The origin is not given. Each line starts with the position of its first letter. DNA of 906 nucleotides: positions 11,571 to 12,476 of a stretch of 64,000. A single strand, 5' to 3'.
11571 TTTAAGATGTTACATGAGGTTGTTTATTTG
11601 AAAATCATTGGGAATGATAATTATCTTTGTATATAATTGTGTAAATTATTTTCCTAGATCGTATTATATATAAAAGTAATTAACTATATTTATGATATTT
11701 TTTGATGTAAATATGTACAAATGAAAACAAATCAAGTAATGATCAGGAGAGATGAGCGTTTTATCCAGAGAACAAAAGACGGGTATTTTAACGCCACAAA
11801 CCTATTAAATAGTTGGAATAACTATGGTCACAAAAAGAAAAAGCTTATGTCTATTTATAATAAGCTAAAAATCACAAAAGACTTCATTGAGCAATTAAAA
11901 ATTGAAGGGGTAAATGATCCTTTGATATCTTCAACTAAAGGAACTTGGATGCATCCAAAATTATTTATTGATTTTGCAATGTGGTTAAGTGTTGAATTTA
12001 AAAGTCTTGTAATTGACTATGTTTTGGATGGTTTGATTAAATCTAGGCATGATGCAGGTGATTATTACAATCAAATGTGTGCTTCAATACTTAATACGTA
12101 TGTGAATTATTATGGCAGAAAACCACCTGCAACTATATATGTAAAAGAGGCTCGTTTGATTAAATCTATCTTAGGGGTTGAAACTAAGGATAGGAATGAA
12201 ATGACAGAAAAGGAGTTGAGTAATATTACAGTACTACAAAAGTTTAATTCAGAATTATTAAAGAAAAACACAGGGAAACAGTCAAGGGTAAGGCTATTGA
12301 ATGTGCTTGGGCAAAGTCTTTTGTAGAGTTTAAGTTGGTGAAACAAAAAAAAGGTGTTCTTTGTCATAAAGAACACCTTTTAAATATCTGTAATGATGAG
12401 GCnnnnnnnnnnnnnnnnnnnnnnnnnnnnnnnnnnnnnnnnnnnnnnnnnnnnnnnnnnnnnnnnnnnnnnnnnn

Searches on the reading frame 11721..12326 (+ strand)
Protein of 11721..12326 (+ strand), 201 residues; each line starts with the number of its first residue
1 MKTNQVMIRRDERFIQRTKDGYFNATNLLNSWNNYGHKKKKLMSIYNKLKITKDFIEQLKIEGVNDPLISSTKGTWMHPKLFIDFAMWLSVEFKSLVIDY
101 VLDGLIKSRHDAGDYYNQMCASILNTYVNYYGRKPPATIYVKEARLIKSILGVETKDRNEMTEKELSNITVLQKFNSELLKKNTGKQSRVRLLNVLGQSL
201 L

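Call 54: search_protein_families(library=pfam, proteins=[window:11721-12326:+], max_evalue=0.01)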
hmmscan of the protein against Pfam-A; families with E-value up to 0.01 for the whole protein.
window:11721-12326:+ (201 aa): 1 family
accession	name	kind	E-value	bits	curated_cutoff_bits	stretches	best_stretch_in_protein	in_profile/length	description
PF04383.19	KilA-N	-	5.4e-17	62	23.8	1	12-100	7-100/107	KilA-N domain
